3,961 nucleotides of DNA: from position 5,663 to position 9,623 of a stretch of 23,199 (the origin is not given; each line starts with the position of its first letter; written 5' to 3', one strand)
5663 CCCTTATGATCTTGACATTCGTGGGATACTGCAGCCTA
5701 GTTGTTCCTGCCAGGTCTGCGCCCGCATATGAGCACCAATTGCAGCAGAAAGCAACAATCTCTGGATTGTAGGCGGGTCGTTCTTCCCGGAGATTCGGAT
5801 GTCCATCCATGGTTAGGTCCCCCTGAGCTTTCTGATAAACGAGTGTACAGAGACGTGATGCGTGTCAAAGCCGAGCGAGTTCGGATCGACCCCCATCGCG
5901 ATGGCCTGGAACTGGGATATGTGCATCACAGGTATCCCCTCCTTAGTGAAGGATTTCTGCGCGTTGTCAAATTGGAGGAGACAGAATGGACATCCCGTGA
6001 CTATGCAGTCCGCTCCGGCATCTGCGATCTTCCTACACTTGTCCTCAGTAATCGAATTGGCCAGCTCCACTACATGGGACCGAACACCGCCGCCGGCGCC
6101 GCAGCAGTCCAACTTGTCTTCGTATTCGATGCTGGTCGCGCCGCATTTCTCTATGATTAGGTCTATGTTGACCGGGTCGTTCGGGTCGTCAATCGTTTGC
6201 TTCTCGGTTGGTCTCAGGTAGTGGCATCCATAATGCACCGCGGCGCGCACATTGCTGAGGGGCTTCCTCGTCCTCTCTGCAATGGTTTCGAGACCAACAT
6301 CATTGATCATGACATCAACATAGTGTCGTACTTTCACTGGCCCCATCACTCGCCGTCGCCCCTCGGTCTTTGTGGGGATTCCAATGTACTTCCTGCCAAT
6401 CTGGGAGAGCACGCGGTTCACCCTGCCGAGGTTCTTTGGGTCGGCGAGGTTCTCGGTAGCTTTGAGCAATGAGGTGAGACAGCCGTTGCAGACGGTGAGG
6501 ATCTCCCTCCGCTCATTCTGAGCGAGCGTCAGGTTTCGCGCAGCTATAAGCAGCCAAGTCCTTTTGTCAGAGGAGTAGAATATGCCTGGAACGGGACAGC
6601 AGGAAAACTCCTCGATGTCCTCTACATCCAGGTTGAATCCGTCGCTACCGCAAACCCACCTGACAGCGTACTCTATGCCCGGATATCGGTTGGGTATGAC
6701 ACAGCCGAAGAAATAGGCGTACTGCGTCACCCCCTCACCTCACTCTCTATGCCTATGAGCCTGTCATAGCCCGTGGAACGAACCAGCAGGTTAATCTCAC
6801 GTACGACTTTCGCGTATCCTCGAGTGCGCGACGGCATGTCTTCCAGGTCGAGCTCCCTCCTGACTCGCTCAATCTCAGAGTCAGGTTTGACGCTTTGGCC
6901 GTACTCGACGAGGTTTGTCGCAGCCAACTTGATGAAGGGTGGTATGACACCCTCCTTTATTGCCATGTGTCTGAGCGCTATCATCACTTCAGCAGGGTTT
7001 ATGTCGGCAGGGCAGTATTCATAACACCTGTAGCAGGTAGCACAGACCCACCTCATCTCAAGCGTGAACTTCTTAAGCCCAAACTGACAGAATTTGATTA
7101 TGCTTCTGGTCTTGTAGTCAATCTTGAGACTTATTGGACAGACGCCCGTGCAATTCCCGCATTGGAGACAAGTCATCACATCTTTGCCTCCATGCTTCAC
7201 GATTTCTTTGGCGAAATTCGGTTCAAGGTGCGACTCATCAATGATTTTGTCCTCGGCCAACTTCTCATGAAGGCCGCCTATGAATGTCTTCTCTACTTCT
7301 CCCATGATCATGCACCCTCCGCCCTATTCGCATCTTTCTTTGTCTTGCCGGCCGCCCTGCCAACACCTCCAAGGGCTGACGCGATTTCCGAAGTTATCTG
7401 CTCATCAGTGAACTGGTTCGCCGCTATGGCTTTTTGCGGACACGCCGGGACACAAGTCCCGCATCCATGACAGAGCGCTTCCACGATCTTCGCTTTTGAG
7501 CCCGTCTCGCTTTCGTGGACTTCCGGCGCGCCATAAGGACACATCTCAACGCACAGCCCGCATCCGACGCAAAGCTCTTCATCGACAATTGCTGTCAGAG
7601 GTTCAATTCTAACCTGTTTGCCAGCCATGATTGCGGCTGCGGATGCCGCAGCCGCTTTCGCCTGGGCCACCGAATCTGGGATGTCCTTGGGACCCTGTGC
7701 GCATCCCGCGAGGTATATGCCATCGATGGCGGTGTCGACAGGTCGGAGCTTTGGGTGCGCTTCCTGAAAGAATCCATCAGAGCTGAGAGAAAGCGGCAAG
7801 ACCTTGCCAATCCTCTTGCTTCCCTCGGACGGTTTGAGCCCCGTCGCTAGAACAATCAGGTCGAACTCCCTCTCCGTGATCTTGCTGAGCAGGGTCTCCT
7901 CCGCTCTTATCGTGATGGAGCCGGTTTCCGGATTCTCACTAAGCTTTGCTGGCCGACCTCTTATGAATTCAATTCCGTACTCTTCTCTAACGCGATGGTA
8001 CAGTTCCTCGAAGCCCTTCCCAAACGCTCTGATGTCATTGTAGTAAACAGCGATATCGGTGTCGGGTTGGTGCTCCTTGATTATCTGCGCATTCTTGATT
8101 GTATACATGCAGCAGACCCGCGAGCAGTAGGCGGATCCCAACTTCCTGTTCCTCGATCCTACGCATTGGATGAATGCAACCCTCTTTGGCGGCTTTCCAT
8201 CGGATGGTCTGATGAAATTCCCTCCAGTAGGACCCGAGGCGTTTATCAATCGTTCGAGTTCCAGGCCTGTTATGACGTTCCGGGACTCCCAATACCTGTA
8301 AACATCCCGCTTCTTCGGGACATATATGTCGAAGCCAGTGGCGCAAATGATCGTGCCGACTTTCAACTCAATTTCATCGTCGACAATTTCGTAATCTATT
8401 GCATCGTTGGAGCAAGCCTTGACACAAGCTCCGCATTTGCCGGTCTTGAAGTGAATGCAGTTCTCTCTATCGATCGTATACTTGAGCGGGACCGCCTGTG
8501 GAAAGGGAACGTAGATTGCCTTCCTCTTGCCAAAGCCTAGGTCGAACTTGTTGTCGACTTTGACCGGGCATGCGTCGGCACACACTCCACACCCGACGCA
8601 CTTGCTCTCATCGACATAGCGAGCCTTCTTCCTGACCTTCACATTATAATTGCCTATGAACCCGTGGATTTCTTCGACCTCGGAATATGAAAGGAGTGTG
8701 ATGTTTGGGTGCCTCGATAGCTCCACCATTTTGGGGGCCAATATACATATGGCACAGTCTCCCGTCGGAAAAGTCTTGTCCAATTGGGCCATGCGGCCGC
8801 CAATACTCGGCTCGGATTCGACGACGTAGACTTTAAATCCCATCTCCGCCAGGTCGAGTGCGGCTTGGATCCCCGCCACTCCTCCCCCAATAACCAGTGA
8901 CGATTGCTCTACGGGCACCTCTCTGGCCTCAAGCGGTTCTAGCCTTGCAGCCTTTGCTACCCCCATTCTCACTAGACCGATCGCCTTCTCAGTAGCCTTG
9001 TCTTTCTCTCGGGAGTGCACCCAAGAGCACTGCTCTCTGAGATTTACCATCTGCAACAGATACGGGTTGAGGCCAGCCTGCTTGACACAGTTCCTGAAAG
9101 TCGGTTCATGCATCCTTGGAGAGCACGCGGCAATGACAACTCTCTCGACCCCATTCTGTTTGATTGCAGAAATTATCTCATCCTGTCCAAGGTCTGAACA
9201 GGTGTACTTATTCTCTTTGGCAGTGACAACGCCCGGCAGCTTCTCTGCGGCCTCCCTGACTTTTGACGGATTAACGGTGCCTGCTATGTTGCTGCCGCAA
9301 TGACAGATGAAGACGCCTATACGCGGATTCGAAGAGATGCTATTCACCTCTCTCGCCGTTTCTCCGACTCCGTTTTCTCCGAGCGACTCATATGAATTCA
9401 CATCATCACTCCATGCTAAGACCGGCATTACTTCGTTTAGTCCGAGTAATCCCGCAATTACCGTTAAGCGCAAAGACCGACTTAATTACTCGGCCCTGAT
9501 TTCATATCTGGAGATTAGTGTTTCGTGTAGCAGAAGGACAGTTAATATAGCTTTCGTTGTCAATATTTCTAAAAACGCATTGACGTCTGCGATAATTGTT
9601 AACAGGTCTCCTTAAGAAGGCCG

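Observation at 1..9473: Hdr/MvhD super-cluster with three hdrA paralogues (two tandem-type, one classical) and two mvhD genes, all translationally coupled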

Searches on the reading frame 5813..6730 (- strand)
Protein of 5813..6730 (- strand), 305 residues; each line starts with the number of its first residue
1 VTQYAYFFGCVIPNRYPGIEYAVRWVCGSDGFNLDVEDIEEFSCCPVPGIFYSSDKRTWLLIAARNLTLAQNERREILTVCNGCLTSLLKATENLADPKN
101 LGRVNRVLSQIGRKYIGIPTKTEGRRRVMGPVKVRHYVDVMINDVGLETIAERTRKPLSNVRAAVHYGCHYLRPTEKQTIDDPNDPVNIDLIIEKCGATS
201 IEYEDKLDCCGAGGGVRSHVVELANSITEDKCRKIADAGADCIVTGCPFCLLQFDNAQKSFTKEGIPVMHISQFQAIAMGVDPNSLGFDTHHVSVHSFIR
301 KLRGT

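Call 8: search_protein_families(library=pfam, proteins=[window:5813-6730:-], max_evalue=0.001)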
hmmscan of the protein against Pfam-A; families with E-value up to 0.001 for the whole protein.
window:5813-6730:- (305 aa): 1 family
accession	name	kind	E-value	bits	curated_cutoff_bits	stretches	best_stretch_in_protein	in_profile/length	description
PF02754.22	CCG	-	2.8e-28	98.3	20.6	2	164-255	2-85/85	Cysteine-rich domain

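Call 9: search_protein_families(library=ncbifam, proteins=[window:5813-6730:-], max_evalue=0.001)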
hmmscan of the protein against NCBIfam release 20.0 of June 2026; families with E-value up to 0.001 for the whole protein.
window:5813-6730:- (305 aa): 9 families
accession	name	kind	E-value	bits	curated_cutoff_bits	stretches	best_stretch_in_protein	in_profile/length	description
TIGR03288.1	CoB_CoM_SS_B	equivalog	2e-93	312.8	345.15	1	3-302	1-290/290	CoB--CoM heterodisulfide reductase subunit B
NF041780.1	hetero_SS_HdrB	equivalog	2.3e-42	145.3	450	1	7-301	9-304/304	ferredoxin:CoB-CoM heterodisulfide reductase subunit HdrB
NF042965.1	MFR_anch_SdhE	equivalog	1.2e-36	126.7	500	1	3-291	2-274/282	8-methylmenaquinol:fumarate reductase membrane anchor subunit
NF004898.0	PRK06259.1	equivalog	1.7e-23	83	385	1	150-273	367-482/488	fumarate reductase (CoM/CoB) subunit TfrB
NF045670.1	quin_L_LdhH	equivalog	4.1e-20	71.6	800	1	4-274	469-704/706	L-lactate dehydrogenase (quinone) large subunit LdhH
NF008369.0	PRK11168.1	equivalog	1.8e-07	30.4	278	1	3-266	168-392/401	anaerobic glycerol-3-phosphate dehydrogenase subunit C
TIGR03379.1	glycerol3P_GlpC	equivalog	6.7e-05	21.8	279.9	1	3-264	163-387/397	anaerobic glycerol-3-phosphate dehydrogenase subunit GlpC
NF008434.0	PRK11274.1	equivalog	0.00053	19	333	0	188-260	322-394/409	glycolate oxidase subunit GlcF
NF045711.1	sulf_resp_HmcF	equivalog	0.0009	18.1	750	0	124-251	299-422/457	sulfate respiration complex iron-sulfur protein HmcF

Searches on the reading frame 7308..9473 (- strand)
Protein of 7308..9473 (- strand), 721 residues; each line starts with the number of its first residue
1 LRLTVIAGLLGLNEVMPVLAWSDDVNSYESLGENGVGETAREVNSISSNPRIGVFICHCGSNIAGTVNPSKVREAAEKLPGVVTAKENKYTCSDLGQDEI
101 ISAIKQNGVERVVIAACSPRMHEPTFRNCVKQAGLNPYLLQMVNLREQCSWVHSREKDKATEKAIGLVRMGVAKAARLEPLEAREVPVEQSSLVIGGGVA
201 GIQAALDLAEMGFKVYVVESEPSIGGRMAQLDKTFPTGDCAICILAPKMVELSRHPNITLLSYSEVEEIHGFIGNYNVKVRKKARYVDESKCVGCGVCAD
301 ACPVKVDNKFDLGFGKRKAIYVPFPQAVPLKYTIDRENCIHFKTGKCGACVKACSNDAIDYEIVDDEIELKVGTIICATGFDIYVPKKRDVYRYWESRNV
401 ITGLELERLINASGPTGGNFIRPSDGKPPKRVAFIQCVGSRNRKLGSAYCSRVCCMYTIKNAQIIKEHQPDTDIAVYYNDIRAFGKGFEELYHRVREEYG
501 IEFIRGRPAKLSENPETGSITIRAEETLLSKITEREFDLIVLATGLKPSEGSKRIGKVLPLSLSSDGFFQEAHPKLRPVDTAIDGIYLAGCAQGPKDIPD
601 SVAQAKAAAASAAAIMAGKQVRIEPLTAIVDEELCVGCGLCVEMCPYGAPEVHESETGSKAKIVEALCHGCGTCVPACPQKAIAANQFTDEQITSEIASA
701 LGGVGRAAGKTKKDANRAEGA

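Call 8: search_protein_families(library=pfam, proteins=[window:7308-9473:-], max_evalue=0.001)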
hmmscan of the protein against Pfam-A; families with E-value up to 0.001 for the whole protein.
window:7308-9473:- (721 aa): 23 families
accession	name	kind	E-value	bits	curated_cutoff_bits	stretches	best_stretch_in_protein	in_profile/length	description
PF00037.32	Fer4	-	9.8e-25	85.8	21.1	3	629-650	2-23/24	4Fe-4S binding domain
PF12838.12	Fer4_7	-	1.2e-17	64.6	27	3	635-682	2-52/52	4Fe-4S dicluster domain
PF12837.12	Fer4_6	-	1.5e-16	59.9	25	2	629-650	3-24/24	4Fe-4S binding domain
PF12797.12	Fer4_2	-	4.5e-14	51.8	24.5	2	285-304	3-22/22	4Fe-4S binding domain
PF13484.11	Fer4_16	-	6e-14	53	30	1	668-692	2-28/66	4Fe-4S double cluster binding domain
PF14697.11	Fer4_21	-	3.4e-13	49.9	35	2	628-683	1-57/59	4Fe-4S dicluster domain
PF13187.11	Fer4_9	-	1.7e-12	47.6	27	1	635-683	2-52/52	4Fe-4S dicluster domain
PF07992.20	Pyr_redox_2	-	2e-12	47.6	26.1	1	193-288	4-87/291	Pyridine nucleotide-disulphide oxidoreductase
PF25160.1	LdpA_Fe-S-bd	-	6.9e-12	45.4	27.6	1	660-687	20-47/49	LdpA Fe-S cluster-binding domain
PF13237.11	Fer4_10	-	4.1e-11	43.1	25.5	1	629-679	3-53/53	4Fe-4S dicluster domain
PF12831.13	FAD_oxidored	-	6.7e-08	32.7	27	1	193-229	3-39/416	FAD dependent oxidoreductase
PF12800.12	Fer4_4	-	1.4e-07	31.7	24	0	290-304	2-16/17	4Fe-4S binding domain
PF17179.9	Fer4_22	-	3.8e-07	31.3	27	0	278-305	67-94/95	4Fe-4S dicluster domain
PF12798.12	Fer4_3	-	7.8e-07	29.9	27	0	635-649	1-15/15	4Fe-4S binding domain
PF13534.11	Fer4_17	-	2.7e-06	28.3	22.2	0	290-307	44-61/61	4Fe-4S dicluster domain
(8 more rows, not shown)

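Call 9: search_protein_families(library=ncbifam, proteins=[window:7308-9473:-], max_evalue=0.001)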
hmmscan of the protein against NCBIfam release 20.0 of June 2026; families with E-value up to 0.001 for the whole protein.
window:7308-9473:- (721 aa): 106 families (the best 25 are shown)
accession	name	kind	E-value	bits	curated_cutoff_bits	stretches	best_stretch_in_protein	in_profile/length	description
NF040770.1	hetero_SS_HdrA2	exception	3.1e-287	954.8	1100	1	51-700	1-640/777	CoB-CoM heterodisulfide reductase HdrA2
NF041778.1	hetero_SS_HdrA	equivalog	1.4e-203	678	1400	1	50-699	6-649/771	ferredoxin:CoB-CoM heterodisulfide reductase subunit HdrA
NF041891.1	hdrA_Methbact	equivalog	3e-188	627.6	1300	1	51-701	2-636/762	ferredoxin:CoB-CoM heterodisulfide reductase subunit HdrA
NF042909.1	FMH_DH_FwdF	exception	1.2e-16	60.7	375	2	627-690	219-281/336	tungsten-dependent formylmethanofuran dehydrogenase subunit FwdF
TIGR01944.1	rnfB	subfamily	7.6e-16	58.2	68.7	2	588-694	70-171/190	RnfABCDGE type electron transport complex subunit B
NF038196.1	ferrodoxin_EFR1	subfamily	4.8e-13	49.7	75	1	630-689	182-235/242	EFR1 family ferrodoxin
NF003475.0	PRK05113.1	equivalog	8.6e-13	48.6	203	1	570-689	51-166/190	electron transport complex subunit RsxB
NF005415.0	PRK06991.1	equivalog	1e-12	48.3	281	1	626-694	78-143/284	electron transport complex subunit RsxB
NF009945.0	PRK13409.1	equivalog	1.1e-11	44.2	469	2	626-650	42-66/592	ribosome biogenesis/translation initiation ATPase RLI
TIGR01971.1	NuoI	subfamily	1.3e-11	44.1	113.05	2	631-687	40-102/121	NADH-quinone oxidoreductase, chain I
TIGR02179.1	PorD_KorD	subfamily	1.5e-11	44.2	60.05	1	627-685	19-74/78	2-oxoacid:acceptor oxidoreductase, delta subunit, pyruvate/2-ketoisovalerate family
NF005503.0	PRK07118.1-2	equivalog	2.5e-11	43.4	252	2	280-370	157-238/292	RnfABCDGE type electron transport complex subunit B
NF058577.1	FdxA_fam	equivalog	3.3e-11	43.2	65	2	633-682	7-52/52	4Fe-4S ferredoxin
TIGR04105.1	FeFe_hydrog_B1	subfamily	4.1e-11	42.2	450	1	278-360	130-206/462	monomeric [FeFe] hydrogenase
NF005504.0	PRK07118.1-3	equivalog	1.8e-10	40.7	437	2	635-684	142-189/293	Fe-S cluster domain-containing protein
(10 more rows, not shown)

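Call 31: search_solved_structures(query=window:7308-9323:-, max_evalue=1e-50, show_alignments=2)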
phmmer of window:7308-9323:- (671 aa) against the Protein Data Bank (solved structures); distinct sequences matched with E-value up to 1e-50: 5.
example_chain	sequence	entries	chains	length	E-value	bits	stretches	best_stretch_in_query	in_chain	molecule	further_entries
5odc_A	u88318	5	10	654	3.4e-265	884.5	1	1-647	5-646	Heterodisulfide reductase, subunit A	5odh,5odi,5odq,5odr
8rvu_a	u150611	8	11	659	1.6e-257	859.1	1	1-652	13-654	H(2):CoB-CoM heterodisulfide,ferredoxin reductase subunit A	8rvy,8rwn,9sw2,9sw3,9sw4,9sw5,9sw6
8rvv_A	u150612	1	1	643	2.1e-257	858.8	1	1-651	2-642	H(2):CoB-CoM heterodisulfide,ferredoxin reductase subunit A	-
9sfi_A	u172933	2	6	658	3.5e-230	768.8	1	1-650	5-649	CoB--CoM heterodisulfide reductase iron-sulfur subunit A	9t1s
7bkb_A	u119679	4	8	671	2.5e-207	693.3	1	1-651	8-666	CoB--CoM heterodisulfide reductase iron-sulfur subunit A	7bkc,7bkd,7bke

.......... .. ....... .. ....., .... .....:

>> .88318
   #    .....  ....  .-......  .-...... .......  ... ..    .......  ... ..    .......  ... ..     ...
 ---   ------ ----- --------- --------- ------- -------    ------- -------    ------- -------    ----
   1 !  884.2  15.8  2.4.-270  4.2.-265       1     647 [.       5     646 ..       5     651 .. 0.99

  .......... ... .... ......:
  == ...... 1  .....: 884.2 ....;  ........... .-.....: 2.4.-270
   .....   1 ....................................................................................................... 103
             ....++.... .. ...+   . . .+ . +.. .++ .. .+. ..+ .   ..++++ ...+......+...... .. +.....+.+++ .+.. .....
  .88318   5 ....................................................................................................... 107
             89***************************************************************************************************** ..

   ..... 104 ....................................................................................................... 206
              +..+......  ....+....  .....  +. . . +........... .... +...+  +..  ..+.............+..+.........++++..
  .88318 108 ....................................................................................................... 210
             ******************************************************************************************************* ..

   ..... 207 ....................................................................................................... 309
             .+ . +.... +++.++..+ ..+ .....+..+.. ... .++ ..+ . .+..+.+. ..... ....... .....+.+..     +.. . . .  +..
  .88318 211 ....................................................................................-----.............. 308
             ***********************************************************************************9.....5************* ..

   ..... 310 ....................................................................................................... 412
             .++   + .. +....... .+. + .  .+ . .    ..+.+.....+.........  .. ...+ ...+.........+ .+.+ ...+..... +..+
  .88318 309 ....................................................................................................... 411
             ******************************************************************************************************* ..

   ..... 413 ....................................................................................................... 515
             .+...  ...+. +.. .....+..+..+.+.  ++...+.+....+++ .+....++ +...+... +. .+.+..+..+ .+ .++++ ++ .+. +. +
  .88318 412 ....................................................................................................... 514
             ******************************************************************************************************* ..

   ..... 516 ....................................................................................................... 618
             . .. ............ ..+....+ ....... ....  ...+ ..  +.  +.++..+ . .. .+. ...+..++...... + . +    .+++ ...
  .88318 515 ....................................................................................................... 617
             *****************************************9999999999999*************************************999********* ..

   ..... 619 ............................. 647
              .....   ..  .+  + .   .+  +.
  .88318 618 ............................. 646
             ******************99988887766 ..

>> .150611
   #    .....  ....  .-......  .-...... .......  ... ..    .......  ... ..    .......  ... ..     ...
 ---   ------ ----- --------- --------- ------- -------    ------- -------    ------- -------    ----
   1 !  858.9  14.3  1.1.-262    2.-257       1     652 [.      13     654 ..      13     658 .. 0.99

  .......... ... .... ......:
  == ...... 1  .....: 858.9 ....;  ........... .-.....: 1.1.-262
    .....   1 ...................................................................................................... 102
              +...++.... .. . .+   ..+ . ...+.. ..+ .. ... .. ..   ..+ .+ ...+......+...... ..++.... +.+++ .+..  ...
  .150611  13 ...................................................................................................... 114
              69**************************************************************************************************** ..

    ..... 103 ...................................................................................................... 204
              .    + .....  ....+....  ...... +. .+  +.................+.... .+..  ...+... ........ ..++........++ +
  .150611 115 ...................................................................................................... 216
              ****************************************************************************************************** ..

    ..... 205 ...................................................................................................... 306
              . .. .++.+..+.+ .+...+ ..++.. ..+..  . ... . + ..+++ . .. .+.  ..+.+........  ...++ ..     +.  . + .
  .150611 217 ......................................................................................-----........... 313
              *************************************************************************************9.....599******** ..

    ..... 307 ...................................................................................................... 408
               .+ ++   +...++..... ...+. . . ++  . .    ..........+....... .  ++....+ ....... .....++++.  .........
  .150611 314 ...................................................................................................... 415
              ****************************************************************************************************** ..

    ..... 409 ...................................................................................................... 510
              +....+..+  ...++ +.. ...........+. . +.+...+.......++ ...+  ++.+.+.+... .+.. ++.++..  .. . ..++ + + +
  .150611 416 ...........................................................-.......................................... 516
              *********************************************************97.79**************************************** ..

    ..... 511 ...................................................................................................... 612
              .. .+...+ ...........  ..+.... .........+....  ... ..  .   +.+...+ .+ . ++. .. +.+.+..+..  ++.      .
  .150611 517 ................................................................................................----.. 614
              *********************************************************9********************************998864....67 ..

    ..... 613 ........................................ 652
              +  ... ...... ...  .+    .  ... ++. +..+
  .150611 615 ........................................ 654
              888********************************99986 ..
